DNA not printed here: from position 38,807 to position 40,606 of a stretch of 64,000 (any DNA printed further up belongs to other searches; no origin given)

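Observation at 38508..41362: Strong-promoter locus: small acidic ORF plus an 801-aa fusion of an unknown Cys/His domain with a xylose-isomerase-like TIM barrel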

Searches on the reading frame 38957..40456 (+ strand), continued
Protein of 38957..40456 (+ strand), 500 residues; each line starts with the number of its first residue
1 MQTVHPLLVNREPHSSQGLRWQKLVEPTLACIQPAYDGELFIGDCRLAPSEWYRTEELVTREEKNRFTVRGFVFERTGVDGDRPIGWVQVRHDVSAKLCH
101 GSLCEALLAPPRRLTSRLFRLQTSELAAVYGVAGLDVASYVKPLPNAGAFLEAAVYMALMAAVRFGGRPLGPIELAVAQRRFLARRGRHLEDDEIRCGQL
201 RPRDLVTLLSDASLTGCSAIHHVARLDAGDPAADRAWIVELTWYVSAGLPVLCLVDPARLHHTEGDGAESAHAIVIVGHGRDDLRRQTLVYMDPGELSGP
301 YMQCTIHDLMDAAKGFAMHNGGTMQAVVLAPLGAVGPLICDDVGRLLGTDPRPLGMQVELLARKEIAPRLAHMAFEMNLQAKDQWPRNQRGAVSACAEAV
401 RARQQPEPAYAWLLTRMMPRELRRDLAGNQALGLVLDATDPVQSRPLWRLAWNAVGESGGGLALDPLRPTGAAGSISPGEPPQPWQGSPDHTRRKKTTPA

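Call 60: find_encoding_contigs(protein=P0009, flank=10000)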
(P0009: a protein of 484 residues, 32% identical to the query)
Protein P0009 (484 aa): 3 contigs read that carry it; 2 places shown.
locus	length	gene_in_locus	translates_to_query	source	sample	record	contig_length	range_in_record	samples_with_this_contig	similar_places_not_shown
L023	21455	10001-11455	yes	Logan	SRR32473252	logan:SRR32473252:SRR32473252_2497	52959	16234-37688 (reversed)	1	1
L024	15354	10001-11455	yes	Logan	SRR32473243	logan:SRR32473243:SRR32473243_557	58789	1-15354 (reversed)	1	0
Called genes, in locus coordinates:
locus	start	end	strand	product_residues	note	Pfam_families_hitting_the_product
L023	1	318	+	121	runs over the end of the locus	-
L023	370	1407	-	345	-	PF01745:IPT (faint), PF01715:IPPT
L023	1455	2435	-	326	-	PF13641:Glyco_tranf_2_3 (weak), PF00535:Glycos_transf_2, PF10111:Glyco_tranf_2_2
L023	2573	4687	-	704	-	PF02012:BNR (faint), PF13810:DUF4185 (faint), PF15899:BNR_6 (faint), PF15902:Sortilin-Vps10 (weak)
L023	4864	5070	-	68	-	-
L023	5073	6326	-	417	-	PF00877:NLPC_P60 (weak), PF05257:CHAP (weak)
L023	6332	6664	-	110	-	-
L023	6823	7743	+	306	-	-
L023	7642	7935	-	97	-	-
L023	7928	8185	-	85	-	-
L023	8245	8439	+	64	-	-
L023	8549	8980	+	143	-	PF00037:Fer4 (faint), PF06902:Fer4_19 (weak), PF13370:Fer4_13, PF13459:Fer4_15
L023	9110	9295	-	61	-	-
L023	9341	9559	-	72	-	-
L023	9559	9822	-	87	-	-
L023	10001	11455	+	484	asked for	-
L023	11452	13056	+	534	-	PF01261:AP_endonuc_2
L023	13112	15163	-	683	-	-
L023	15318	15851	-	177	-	PF18894:PhageMetallopep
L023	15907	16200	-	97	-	-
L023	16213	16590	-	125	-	-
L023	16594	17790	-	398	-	PF13385:Laminin_G_3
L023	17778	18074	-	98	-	-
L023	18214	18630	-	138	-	-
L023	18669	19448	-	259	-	-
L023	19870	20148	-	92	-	-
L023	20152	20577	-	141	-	-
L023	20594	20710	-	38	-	-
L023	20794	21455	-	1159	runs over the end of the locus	PF25788:Ig_Rha78A_N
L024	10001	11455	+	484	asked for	-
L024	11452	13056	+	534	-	PF01261:AP_endonuc_2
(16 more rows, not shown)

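Call 73: search_solved_structures(query=A2, max_evalue=10, show_alignments=2)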
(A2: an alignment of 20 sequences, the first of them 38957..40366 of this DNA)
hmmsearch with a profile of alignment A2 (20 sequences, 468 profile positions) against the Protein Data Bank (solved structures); distinct sequences matched with E-value up to 10: 7.
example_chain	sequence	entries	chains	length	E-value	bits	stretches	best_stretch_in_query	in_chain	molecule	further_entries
9jdd_A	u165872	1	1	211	0.0055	18.8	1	228-283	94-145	Peptidase C39-like domain-containing protein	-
9jg8_C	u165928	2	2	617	0.027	16.5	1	229-283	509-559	Peptidase C39-like domain-containing protein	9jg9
3qj3_A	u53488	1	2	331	1.1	11.2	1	262-287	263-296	Cathepsin L-like protein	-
6mis_A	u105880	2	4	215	1.4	10.9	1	245-288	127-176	Ananain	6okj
6y6l_A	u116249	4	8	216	1.4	10.8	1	245-288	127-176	Ananain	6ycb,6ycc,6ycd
3o65_A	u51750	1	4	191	1.5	10.8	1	141-214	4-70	Putative ataxin-3-like protein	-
6hqz_A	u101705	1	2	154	1.7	10.6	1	264-311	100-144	AvrRpt2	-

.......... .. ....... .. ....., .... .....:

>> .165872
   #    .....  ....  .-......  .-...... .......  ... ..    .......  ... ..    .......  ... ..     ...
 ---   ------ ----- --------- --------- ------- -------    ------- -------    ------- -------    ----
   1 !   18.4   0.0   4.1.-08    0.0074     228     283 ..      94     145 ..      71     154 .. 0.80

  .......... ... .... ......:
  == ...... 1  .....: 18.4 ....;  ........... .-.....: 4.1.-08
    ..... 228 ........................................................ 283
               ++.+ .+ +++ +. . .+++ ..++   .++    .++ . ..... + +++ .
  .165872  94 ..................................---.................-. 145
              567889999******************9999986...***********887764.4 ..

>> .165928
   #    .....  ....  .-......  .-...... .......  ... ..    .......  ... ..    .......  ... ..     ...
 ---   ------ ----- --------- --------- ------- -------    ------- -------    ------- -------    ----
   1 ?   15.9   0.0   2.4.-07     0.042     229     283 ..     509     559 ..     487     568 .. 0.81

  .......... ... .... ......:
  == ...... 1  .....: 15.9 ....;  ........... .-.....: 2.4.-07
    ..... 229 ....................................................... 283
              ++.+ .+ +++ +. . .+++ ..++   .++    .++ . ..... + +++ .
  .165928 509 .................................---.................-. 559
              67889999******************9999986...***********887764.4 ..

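Call 77: find_encoding_contigs(protein=P0008, flank=10000, max_places=1)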
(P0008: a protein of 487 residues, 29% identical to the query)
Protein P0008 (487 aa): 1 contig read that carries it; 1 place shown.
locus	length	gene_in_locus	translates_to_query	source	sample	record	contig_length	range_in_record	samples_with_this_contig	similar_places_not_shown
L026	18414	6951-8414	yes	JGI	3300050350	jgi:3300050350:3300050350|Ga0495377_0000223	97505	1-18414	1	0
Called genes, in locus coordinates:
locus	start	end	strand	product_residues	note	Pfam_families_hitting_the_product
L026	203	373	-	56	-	-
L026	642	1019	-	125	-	PF13650:Asp_protease_2 (weak), PF13975:gag-asp_proteas (weak)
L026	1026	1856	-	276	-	PF04794:YdjC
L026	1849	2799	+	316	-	PF02086:MethyltransfD12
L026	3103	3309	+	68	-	-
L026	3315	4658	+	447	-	PF13393:tRNA-synt_His, PF00587:tRNA-synt_2b, PF03129:HGTP_anticodon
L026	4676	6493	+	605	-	PF01336:tRNA_anti-codon, PF00152:tRNA-synt_2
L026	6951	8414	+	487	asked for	-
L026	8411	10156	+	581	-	PF00211:Guanylate_cyc (weak)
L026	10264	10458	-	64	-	-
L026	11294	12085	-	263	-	PF08379:Bact_transglu_N, PF01841:Transglut_core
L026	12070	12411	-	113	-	-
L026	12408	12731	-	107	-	PF04168:Alpha-E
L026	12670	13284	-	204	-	PF04168:Alpha-E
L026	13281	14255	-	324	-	PF04174:CP_ATPgrasp_1, PF14403:CP_ATPgrasp_2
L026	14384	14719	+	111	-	-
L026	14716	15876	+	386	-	PF00294:PfkB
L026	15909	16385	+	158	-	PF07238:PilZ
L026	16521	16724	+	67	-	PF00313:CSD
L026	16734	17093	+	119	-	-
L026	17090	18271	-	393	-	PF05226:CHASE2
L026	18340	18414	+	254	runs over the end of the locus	PF00005:ABC_tran, PF13304:AAA_21 (weak)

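Call 78: find_encoding_contigs(protein=P0017, flank=10000, max_places=1)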
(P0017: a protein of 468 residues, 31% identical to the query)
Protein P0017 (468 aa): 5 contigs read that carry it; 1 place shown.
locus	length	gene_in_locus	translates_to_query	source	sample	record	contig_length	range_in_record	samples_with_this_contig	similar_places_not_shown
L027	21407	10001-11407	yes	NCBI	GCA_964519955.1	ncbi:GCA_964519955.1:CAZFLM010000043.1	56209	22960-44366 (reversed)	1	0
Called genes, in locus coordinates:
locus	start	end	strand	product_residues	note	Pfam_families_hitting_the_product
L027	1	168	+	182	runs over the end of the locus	PF00333:Ribosomal_S5, PF03719:Ribosomal_S5_C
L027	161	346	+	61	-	PF00327:Ribosomal_L30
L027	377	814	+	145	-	PF00828:Ribosomal_L27A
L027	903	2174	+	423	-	PF00344:SecY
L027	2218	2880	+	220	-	PF00406:ADK, PF13207:AAA_17, PF13238:AAA_18 (faint), PF05191:ADK_lid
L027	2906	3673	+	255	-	PF00557:Peptidase_M24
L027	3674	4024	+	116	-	PF01176:eIF-1a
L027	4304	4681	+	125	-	PF00416:Ribosomal_S13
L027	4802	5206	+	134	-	PF00411:Ribosomal_S11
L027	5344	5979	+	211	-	PF00163:Ribosomal_S4, PF01479:S4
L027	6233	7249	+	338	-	PF01193:RNA_pol_L, PF01000:RNA_pol_A_bac, PF03118:RNA_pol_A_CTD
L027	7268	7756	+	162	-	PF01196:Ribosomal_L17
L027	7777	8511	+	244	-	PF01416:PseudoU_synth_1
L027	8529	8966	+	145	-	PF00572:Ribosomal_L13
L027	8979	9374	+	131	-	PF00380:Ribosomal_S9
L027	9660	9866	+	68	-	-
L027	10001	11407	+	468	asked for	-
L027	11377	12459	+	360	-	PF01261:AP_endonuc_2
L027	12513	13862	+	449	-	PF05048:NosD, PF13229:Beta_helix, PF05048:NosD, PF13229:Beta_helix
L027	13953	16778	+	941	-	-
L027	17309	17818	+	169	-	-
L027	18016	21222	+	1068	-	PF25788:Ig_Rha78A_N, PF00754:F5_F8_type_C (faint), PF08531:Bac_rhamnosid_N, PF05592:Bac_rhamnosid, PF17389:Bac_rhamnosid6H, PF17390:Bac_rhamnosid_C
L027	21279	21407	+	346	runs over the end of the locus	PF01370:Epimerase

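Call 79: find_encoding_contigs(protein=P0013, flank=10000, max_places=1)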
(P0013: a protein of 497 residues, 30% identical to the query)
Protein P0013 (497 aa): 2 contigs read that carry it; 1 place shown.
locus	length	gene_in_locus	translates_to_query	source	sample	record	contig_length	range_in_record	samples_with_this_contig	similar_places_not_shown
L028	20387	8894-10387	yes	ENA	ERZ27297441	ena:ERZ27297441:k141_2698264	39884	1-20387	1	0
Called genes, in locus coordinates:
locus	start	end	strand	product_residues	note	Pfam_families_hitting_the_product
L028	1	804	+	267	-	?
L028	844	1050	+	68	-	PF10049:DUF2283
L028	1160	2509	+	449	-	PF02056:Glyco_hydro_4, PF11975:Glyco_hydro_4C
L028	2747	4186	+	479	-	PF06253:MTTB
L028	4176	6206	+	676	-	PF03747:ADP_ribosyl_GH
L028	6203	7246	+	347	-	PF01208:URO-D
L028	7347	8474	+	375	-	PF08331:QueG_DUF1730, PF13484:Fer4_16, PF03130:HEAT_PBS (weak), PF13646:HEAT_2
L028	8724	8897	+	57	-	-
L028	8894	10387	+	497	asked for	-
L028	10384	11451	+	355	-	PF01261:AP_endonuc_2 (weak)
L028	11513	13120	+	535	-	PF13231:PMT_2, PF00515:TPR_1 (faint), PF07719:TPR_2 (faint), PF13181:TPR_8 (faint), PF13428:TPR_14 (faint), PF13432:TPR_16 (weak), PF13414:TPR_11 (faint), PF14559:TPR_19 (weak)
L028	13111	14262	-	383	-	PF00089:Trypsin, PF13365:Trypsin_2, PF00595:PDZ, PF13180:PDZ_2, PF17820:PDZ_6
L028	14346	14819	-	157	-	PF00885:DMRL_synthase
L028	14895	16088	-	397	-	PF00926:DHBP_synthase, PF00925:GTP_cyclohydro2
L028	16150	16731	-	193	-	PF00677:Lum_binding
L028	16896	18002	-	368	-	PF00383:dCMP_cyt_deam_1, PF14437:MafB19-deam, PF01872:RibD_C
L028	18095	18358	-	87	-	-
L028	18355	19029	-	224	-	PF00834:Ribul_P_3_epim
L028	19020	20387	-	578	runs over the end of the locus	PF00069:Pkinase, PF01636:APH (faint), PF03109:ABC1 (faint), PF07714:PK_Tyr_Ser-Thr, PF03793:PASTA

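Call 80: find_encoding_contigs(protein=P0010, flank=10000, max_places=1)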
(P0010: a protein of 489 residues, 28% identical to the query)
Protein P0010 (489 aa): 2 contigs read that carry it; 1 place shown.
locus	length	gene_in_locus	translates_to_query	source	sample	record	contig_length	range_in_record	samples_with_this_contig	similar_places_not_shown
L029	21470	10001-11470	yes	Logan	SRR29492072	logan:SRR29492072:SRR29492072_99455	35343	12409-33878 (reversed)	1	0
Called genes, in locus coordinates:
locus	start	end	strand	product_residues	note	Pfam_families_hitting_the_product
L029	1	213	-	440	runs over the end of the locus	PF00589:Phage_integrase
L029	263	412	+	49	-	-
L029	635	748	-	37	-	-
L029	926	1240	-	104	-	-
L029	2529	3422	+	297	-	-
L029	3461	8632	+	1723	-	PF00082:Peptidase_S8, PF13385:Laminin_G_3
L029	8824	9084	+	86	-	-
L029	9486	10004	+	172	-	-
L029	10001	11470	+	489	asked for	-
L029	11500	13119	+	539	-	PF01261:AP_endonuc_2, PF00211:Guanylate_cyc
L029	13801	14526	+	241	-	PF00589:Phage_integrase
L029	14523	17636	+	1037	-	PF25174:Beta-prop_THOC3, PF24681:Kelch_KLHDC2_KLHL20_DRC7, PF25210:Kelch_FKB95, PF01344:Kelch_1, PF01344:Kelch_1, PF25210:Kelch_FKB95, PF13964:Beta-prop_Calicin, PF00801:PKD, +21 more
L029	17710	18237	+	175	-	PF00963:Cohesin (weak)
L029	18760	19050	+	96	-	PF12728:HTH_17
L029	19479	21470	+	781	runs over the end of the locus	PF13588:HSDR_N_2, PF04313:HSDR_N (weak), PF04851:ResIII, PF00270:DEAD, PF18766:SWI2_SNF2, PF08463:EcoEI_R_C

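Call 86: list_cluster_members(proteins=[L003:11494-13170:+, L022:11494-13125:+, L023:11452-13053:+, L027:11377-12456:+, L028:10384-11448:+, L029:11500-13116:+, L021:3680-5173:+])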
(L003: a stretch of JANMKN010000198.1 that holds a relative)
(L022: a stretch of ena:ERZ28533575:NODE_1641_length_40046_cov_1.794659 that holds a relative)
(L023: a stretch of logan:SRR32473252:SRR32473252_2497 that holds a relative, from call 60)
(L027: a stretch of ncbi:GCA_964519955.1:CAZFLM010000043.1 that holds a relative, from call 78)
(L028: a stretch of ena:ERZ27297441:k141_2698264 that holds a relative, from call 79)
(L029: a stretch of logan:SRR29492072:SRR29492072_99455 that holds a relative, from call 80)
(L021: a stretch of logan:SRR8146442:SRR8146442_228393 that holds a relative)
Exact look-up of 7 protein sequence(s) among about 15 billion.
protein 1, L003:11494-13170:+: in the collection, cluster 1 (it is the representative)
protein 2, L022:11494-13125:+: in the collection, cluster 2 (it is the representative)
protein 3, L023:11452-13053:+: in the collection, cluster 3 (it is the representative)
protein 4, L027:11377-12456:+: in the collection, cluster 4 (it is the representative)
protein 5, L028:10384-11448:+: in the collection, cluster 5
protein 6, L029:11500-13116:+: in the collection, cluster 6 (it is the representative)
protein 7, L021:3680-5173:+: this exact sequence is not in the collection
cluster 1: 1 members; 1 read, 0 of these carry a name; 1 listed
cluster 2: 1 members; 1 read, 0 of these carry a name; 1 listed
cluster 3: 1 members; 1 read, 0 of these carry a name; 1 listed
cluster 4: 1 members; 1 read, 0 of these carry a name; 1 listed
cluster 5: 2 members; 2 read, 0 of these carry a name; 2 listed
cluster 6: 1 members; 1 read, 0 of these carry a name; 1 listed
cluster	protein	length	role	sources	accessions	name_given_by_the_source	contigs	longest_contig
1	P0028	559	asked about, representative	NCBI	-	-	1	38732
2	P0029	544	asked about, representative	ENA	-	-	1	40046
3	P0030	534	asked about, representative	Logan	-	-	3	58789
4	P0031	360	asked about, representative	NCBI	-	-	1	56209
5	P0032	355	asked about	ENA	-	-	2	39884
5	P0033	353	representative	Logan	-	-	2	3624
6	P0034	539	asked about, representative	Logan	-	-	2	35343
